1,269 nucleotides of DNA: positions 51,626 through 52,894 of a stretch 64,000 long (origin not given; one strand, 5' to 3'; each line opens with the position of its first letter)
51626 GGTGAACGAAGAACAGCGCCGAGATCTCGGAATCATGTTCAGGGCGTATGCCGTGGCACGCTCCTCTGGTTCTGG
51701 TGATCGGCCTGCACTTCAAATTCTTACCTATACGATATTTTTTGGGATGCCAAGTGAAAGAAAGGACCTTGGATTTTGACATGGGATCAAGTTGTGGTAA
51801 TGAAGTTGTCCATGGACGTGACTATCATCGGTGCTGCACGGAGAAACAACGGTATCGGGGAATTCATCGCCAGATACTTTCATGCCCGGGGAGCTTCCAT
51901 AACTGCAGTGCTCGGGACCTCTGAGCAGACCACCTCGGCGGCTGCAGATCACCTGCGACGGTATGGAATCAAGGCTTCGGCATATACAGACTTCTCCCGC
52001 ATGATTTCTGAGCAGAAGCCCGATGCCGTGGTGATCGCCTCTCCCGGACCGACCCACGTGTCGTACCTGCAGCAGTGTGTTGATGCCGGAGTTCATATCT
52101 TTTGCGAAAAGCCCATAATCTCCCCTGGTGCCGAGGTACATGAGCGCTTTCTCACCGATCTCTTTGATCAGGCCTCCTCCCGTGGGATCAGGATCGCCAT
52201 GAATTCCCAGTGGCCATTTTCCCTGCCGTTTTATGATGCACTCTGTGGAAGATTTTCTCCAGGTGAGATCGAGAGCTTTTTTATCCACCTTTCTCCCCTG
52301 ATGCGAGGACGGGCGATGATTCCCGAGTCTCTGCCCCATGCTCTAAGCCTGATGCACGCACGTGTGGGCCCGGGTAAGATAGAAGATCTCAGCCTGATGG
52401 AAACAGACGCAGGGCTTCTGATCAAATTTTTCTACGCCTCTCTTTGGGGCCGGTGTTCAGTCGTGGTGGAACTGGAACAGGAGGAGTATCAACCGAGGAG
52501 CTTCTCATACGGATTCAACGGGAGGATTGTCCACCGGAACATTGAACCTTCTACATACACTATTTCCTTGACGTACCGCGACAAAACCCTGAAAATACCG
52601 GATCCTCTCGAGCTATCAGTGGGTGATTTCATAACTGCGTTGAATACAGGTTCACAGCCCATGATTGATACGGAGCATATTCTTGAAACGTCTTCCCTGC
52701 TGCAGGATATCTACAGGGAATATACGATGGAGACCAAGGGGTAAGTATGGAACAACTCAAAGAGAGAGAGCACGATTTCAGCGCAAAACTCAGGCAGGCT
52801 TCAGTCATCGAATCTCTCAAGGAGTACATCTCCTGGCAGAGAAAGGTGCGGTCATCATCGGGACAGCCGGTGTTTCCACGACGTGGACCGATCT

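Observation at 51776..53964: Gfo/Idh/MocA oxidoreductase plus radical-SAM pair embedded in an LPS-core kinase and heptosyltransferase locus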

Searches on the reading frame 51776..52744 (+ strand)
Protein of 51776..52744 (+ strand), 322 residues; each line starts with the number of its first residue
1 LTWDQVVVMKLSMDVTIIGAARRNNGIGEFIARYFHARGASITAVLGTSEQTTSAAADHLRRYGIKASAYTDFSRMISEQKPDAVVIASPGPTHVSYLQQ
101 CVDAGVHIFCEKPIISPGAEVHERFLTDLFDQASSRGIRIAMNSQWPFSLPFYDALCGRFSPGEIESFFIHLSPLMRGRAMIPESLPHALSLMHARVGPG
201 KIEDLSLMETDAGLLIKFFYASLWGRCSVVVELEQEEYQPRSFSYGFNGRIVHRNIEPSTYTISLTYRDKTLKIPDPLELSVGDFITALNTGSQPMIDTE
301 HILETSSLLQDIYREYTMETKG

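Call 5: search_protein_families(library=pfam, proteins=[window:51776-52744:+], max_evalue=0.01)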
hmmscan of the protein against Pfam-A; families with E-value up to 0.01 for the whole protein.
window:51776-52744:+ (322 aa): 2 families
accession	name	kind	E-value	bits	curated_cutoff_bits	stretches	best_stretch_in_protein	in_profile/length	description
PF01408.29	GFO_IDH_MocA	-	4.6e-16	60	24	1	15-121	3-102/120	Oxidoreductase family, NAD-binding Rossmann fold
PF03435.24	Sacchrp_dh_NADP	-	0.0031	18.3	25.1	1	26-110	8-97/129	Saccharopine dehydrogenase NADP binding domain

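Call 6: search_protein_families(library=ncbifam, proteins=[window:51776-52744:+], max_evalue=0.01)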
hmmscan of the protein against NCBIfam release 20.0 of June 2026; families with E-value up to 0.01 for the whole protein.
window:51776-52744:+ (322 aa): 8 families
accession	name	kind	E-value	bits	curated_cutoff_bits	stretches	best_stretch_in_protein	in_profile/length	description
TIGR04380.1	myo_inos_iolG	equivalog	1.1e-15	57.4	355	1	13-116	2-99/330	inositol 2-dehydrogenase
NF052679.1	InsChiInosDhIolG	equivalog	1.5e-11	43.9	540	1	37-120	25-104/343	bifunctional inositol 2-dehydrogenase/D-chiro-inositol 1-dehydrogenase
NF058561.1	BT_2158_fam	equivalog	1e-06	27.6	750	1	58-130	72-143/487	glycoside 3-dehydrogenase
NF052479.1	LevoglcsnDh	equivalog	2.3e-06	26.6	650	1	49-123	42-115/386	levoglucosan dehydrogenase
NF041392.1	XylDh_Gfo6_Halo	equivalog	2.7e-06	26.4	350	1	41-115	43-116/350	D-xylose 1-dehydrogenase Gfo6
NF040723.1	UDP-GlcNAcDh_Arch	equivalog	6.8e-06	25.8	450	1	28-115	12-94/302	UDP-N-acetylglucosamine 3-dehydrogenase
NF004526.0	PRK05872.1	subfamily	0.0024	17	276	1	15-61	13-55/297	short-chain dehydrogenase/reductase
NF004197.0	PRK05653.1-1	equivalog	0.0053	16.4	332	1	10-68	4-59/249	3-oxoacyl-ACP reductase FabG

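Call 17: find_homologous_proteins(query=window:51776-52744:+)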
Query window:51776-52744:+ (322 aa): 540 proteins with E <= 0.001 among 1322 candidates; the best 120 are listed.
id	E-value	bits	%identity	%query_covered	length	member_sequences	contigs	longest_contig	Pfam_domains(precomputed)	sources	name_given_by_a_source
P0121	2.8e-208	708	100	98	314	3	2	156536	PF01408.29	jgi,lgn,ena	-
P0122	2.5e-138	479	69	96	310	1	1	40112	PF01408.29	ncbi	ncbi:MAG: Gfo/Idh/MocA family protein [Desulfomonilia bacterium]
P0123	1.7e-104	368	53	97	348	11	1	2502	PF01408.29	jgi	jgi:hypothetical protein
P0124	3.4e-104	367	54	96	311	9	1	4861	PF01408.29,PF03435.25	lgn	-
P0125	2.4e-102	361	53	95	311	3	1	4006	PF01408.29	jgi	jgi:hypothetical protein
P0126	3.1e-101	357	52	96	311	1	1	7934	PF01408.29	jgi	jgi:predicted dehydrogenase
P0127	7.8e-101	356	53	96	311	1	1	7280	PF01408.29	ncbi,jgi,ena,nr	ncbi:MAG TPA: Gfo/Idh/MocA family oxidoreductase [Desulfomonilia bacterium]|nr:Gfo/Idh/MocA family o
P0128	9.5e-101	355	53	95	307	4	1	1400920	PF01408.29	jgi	-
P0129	1.4e-100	355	52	94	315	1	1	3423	PF01408.29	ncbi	-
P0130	1.9e-100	354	54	95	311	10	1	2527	PF01408.29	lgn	-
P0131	2.0e-100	354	51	95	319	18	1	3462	PF01408.29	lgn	-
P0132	3.0e-98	347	51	96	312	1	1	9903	PF01408.29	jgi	jgi:hypothetical protein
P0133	6.3e-98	346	53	94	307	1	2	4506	PF01408.29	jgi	jgi:predicted dehydrogenase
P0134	4.8e-97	343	52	96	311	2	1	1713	PF01408.29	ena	-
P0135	8.9e-97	342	52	94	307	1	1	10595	PF01408.29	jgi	jgi:predicted dehydrogenase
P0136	2.7e-96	341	50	95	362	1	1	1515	PF01408.29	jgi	jgi:hypothetical protein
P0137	1.4e-95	338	51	96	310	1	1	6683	PF01408.29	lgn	-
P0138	3.1e-95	337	50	94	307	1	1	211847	PF01408.29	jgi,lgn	-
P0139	3.5e-95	337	50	94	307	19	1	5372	PF01408.29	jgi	jgi:Oxidoreductase family, NAD-binding Rossmann fold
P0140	5.0e-95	336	52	95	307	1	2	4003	PF01408.29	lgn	-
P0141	1.1e-94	335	50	94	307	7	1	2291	PF01408.29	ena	-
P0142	1.4e-94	335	50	95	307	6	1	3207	PF01408.29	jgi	jgi:hypothetical protein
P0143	1.8e-94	335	49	95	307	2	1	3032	PF01408.29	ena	-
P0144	2.1e-94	334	50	95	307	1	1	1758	PF01408.29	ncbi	-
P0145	6.6e-94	333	49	94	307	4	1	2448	PF01408.29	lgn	-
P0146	1.0e-93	332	50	95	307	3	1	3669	PF01408.29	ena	-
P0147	1.7e-93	331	50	94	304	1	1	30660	PF01408.29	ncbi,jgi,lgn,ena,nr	ncbi:MAG: hypothetical protein B6I30_00845 [Desulfobacteraceae bacterium 4572_187]|nr:MAG: hypotheti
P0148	1.9e-93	331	50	95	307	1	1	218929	PF01408.29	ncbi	-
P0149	2.0e-93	331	48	94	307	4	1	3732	PF01408.29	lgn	-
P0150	6.5e-93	330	50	95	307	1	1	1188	PF01408.29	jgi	jgi:hypothetical protein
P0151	2.7e-92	328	48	94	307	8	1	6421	PF01408.29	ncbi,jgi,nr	ncbi:MAG: Gfo/Idh/MocA family oxidoreductase [Deltaproteobacteria bacterium]|nr:Gfo/Idh/MocA family 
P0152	3.7e-92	327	48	94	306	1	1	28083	PF01408.29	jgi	jgi:hypothetical protein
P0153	4.0e-92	327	49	94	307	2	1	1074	PF01408.29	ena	-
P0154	5.8e-92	326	49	94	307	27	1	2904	PF01408.29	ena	-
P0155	7.8e-92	326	49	94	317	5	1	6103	PF01408.29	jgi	-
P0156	8.1e-92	326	49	93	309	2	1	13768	PF01408.29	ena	-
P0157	8.3e-92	326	48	94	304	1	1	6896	PF01408.29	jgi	jgi:hypothetical protein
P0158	9.7e-92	326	49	95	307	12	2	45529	PF01408.29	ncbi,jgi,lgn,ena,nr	ncbi:MAG TPA: Gfo/Idh/MocA family oxidoreductase [Deltaproteobacteria bacterium]|nr:Gfo/Idh/MocA fam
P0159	1.5e-91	325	49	93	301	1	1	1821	PF01408.29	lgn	-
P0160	1.7e-91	325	49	94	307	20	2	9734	PF01408.29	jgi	-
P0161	2.3e-91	324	48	95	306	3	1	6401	PF01408.29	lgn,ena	-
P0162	2.5e-91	324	49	94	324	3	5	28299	PF01408.29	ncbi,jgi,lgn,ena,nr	ncbi:MAG TPA: Gfo/Idh/MocA family oxidoreductase [Deltaproteobacteria bacterium]|nr:Gfo/Idh/MocA fam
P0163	3.5e-91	324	48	95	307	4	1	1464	PF01408.29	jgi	jgi:hypothetical protein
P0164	4.1e-91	324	48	95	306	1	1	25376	PF01408.29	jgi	jgi:GFO/IDH/MocA oxidoreductase family protein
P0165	5.0e-91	323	50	96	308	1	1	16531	PF01408.29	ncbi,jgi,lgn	-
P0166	6.8e-91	323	48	94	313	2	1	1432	PF01408.29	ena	-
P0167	1.4e-90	322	48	95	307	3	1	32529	PF01408.29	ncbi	-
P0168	4.7e-90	320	51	93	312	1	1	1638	PF01408.29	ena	-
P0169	1.1e-89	319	47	95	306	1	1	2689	PF01408.29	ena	-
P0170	2.0e-89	318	48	93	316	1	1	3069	PF01408.29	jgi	jgi:hypothetical protein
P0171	2.6e-89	318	50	94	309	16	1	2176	PF01408.29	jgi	jgi:hypothetical protein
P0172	4.1e-89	317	49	94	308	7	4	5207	PF01408.29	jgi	jgi:predicted dehydrogenase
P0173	4.1e-89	317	48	94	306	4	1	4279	PF01408.29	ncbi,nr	ncbi:MAG: Gfo/Idh/MocA family oxidoreductase [Deltaproteobacteria bacterium]|nr:Gfo/Idh/MocA family 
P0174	4.5e-89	317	47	94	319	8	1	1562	PF01408.29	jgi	-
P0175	5.8e-89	317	48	93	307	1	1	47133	PF01408.29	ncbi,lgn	ncbi:MAG: Gfo/Idh/MocA family protein [Dissulfuribacterales bacterium]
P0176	6.0e-89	317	48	93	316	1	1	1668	PF01408.29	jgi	jgi:hypothetical protein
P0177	6.6e-89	316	47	93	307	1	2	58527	PF01408.29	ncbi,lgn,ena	-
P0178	7.7e-89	316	48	94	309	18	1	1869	PF01408.29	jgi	-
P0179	7.8e-89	316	48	93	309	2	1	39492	PF01408.29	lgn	-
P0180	8.1e-89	316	49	93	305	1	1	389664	PF01408.29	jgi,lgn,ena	-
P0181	8.2e-89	316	48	95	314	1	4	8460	PF01408.29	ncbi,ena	-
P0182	2.5e-88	315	47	95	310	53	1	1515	PF01408.29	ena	-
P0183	2.5e-88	315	48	94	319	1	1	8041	PF01408.29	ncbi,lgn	-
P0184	2.7e-88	314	46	93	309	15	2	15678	PF01408.29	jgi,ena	-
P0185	2.9e-88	314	48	95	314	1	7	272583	PF01408.29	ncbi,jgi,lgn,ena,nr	ncbi:MAG TPA: Gfo/Idh/MocA family oxidoreductase [Deltaproteobacteria bacterium]|nr:Gfo/Idh/MocA fam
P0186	3.5e-88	314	48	94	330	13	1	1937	PF01408.29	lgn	-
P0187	3.7e-88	314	49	95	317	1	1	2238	PF01408.29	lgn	-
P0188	4.4e-88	314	48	93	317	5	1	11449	PF01408.29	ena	-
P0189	4.6e-88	314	46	94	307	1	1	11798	PF01408.29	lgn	-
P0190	4.7e-88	314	49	93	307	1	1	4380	PF01408.29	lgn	-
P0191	6.2e-88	313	48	93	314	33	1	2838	PF01408.29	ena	-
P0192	6.2e-88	313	48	94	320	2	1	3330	PF01408.29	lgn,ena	-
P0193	6.4e-88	313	48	94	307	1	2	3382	PF01408.29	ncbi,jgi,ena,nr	ncbi:MAG TPA: Gfo/Idh/MocA family oxidoreductase [Deltaproteobacteria bacterium]|nr:Gfo/Idh/MocA fam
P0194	6.5e-88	313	47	94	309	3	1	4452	PF01408.29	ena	-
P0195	8.1e-88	313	49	94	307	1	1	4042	PF01408.29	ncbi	-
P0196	8.2e-88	313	47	93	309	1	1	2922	PF01408.29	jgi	jgi:hypothetical protein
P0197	8.9e-88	313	50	93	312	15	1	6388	PF01408.29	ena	-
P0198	1.1e-87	312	49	93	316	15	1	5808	PF01408.29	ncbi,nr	ncbi:MAG: hypothetical protein COS40_15850 [Deltaproteobacteria bacterium CG03_land_8_20_14_0_80_45_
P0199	1.4e-87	312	48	93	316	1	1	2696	PF01408.29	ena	-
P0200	1.6e-87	312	48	96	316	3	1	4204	PF01408.29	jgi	-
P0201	1.9e-87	312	47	93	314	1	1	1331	PF01408.29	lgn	-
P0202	2.1e-87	311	48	93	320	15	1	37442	PF01408.29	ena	-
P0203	2.2e-87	311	48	93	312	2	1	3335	PF01408.29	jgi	jgi:predicted dehydrogenase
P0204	2.2e-87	311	48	95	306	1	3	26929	PF01408.29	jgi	jgi:hypothetical protein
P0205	3.0e-87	311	48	94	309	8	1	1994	PF01408.29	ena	-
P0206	3.6e-87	311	47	93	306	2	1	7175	PF01408.29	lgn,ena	-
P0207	4.5e-87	310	46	93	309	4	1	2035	PF01408.29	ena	-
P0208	5.1e-87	310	47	93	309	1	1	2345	PF01408.29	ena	-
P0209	5.6e-87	310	46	95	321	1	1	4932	PF01408.29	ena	-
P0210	5.8e-87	310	48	93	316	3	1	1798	PF01408.29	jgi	jgi:hypothetical protein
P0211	6.0e-87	310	47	94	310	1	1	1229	PF01408.29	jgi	jgi:predicted dehydrogenase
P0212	6.6e-87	310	48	93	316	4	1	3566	PF01408.29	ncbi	-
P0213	6.9e-87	310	46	93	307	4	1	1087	PF01408.29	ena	-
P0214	7.1e-87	310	48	93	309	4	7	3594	PF01408.29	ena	-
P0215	7.8e-87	310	48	93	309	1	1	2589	PF01408.29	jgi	jgi:GFO/IDH/MocA oxidoreductase family protein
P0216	8.7e-87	309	49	93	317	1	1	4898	PF01408.29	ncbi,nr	ncbi:MAG: Gfo/Idh/MocA family oxidoreductase [Desulfobacterales bacterium]|nr:Gfo/Idh/MocA family ox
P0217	9.4e-87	309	47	93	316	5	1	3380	PF01408.29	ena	-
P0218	1.1e-86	309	48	93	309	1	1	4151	PF01408.29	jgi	jgi:predicted dehydrogenase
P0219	1.2e-86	309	46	95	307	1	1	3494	PF01408.29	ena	-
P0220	1.2e-86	309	48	93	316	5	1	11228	PF01408.29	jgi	-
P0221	1.3e-86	309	49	94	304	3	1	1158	PF01408.29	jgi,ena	-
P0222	1.5e-86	309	48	93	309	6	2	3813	PF01408.29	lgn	-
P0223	1.5e-86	309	46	93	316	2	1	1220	PF01408.29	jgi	jgi:hypothetical protein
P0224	1.5e-86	309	47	94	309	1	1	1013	PF01408.29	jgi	jgi:hypothetical protein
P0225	1.6e-86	309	47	94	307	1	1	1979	PF01408.29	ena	-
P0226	1.6e-86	309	46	94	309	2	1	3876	PF01408.29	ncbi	-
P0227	1.9e-86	308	48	93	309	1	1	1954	PF01408.29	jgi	-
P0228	2.0e-86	308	46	95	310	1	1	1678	PF01408.29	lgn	-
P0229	2.0e-86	308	48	93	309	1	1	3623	PF01408.29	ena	-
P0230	2.7e-86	308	48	94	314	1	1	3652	PF01408.29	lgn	-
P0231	2.9e-86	308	47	95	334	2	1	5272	PF01408.29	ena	-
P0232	3.0e-86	308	48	93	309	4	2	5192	PF01408.29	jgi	-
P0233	3.1e-86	308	48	93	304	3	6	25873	PF01408.29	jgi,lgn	jgi:hypothetical protein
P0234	3.3e-86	308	48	93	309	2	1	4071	PF01408.29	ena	-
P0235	3.3e-86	308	45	94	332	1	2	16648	PF01408.29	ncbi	-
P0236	3.4e-86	307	43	98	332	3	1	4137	PF01408.29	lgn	-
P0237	3.5e-86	307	46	94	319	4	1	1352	PF01408.29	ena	-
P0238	3.5e-86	307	47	93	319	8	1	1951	PF01408.29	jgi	-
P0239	3.5e-86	307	49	95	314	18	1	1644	PF01408.29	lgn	-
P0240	3.5e-86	307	47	95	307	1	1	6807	PF01408.29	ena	-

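Call 30: predict_structure(alignment_id=A3)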
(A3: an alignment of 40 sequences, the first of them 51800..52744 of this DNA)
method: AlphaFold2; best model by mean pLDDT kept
length: 314 residues; sequences in the alignment: 40
mean_pLDDT: 94.1   pTM: 0.91
mean pLDDT of the five models: 94.1, 93.0, 92.7, 91.5, 90.7
residues with pLDDT >= 90: 280; 70-90: 27; 50-70: 7; < 50: 0
segments of 3 or more residues with pLDDT < 50: none
pLDDT, mean of each block of 10 residues (from residue 1): 84 76 96 96 94 96 98 98 91 98 90 85 97 95 98 97 95 94 98 97 95 98 96 96 97 96 97 97 95 95 92 70
secondary structure, 60 per line:
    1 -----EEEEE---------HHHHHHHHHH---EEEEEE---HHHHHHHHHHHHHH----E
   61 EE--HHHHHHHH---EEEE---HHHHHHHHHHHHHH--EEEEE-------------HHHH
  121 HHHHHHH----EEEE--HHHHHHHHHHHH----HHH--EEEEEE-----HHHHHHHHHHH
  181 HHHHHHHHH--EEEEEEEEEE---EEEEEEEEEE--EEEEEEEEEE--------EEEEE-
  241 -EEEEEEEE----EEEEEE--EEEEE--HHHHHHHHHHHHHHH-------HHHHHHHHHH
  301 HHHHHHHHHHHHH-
elements in order: E6-10 H20-29 E33-38 H42-55 E60-62 H65-72 E76-79 H83-96 E99-103 H117-127 E132-135 H138-149 E159-164 H170-189 E192-201 E205-214 E217-226 E235-239 E242-249 E254-259 E262-266 H269-283 H291-313

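Call 35: fold_search(model_id=the predicted structure, library=pdb)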
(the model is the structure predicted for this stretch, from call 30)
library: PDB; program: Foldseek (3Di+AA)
matches with E <= 10: 1734; with E <= 0.001: 421
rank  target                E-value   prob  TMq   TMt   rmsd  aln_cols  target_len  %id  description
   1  5uhw_A                5.6e-18  1.00  0.71  0.66   4.9       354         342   13  Crystal Structure of an Oxidoreductase from Agrobacterium radiobacter in Complex with NAD+ and Magnesium (released 2017-01-25)
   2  4koa                  1.7e-17  1.00  0.71  0.67   5.4       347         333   14  Crystal Structure Analysis of 1,5-anhydro-D-fructose reductase from Sinorhizobium meliloti (released 2013-08-07)
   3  9azo_A                1.7e-17  1.00  0.71  0.71   4.5       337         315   16  Crystal structure of CHMS Dehydrogenase PmdC from Comamonas testosteroni bound to cofactor NADP (released 2024-09-18)
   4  7bvj_D                2.8e-17  1.00  0.70  0.73   4.7       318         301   17  UDP-N-acetylglucosamine 3-dehydrogenase GnnA from Acidithiobacillus ferrooxidans (P21) (released 2020-12-02)
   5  7bvj_C                2.9e-17  1.00  0.70  0.72   4.8       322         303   16  UDP-N-acetylglucosamine 3-dehydrogenase GnnA from Acidithiobacillus ferrooxidans (P21) (released 2020-12-02)
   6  7bvj_B                3.5e-17  1.00  0.73  0.75   4.6       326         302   17  UDP-N-acetylglucosamine 3-dehydrogenase GnnA from Acidithiobacillus ferrooxidans (P21) (released 2020-12-02)
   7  7bvk_A                7.1e-17  1.00  0.71  0.73   4.7       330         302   16  UDP-N-acetylglucosamine 3-dehydrogenase GnnA from Acidithiobacillus ferrooxidans (P212121) (released 2020-12-02)
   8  2glx_A                8.0e-17  1.00  0.72  0.68   5.0       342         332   15  Crystal Structure Analysis of bacterial 1,5-AF Reductase (released 2006-08-29)
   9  3nto                  2.1e-16  1.00  0.68  0.63   5.8       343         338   13  Crystal structure of K97V mutant myo-inositol dehydrogenase from Bacillus subtilis (released 2010-09-15)
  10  3ec7_A                2.6e-16  1.00  0.70  0.66   5.7       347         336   16  Crystal Structure of Putative Dehydrogenase from Salmonella typhimurium LT2 (released 2008-09-23)
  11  3gfg_I                2.9e-16  1.00  0.68  0.64   5.6       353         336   12  Structure of putative oxidoreductase yvaA from Bacillus subtilis in triclinic form (released 2009-03-24)
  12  3gdo_A                3.3e-16  1.00  0.69  0.65   5.8       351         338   12  Crystal structure of putative oxidoreductase yvaA from Bacillus subtilis (released 2009-03-24)
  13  4l9r                  3.5e-16  1.00  0.67  0.63   5.9       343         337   14  Crystal Structure of apo A12K/D35S mutant myo-inositol dehydrogenase from Bacillus subtilis (released 2013-09-04)
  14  3gdo_B                3.7e-16  1.00  0.68  0.64   5.9       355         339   13  Crystal structure of putative oxidoreductase yvaA from Bacillus subtilis (released 2009-03-24)
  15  7bvj_A                4.2e-16  1.00  0.70  0.70   4.7       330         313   16  UDP-N-acetylglucosamine 3-dehydrogenase GnnA from Acidithiobacillus ferrooxidans (P21) (released 2020-12-02)
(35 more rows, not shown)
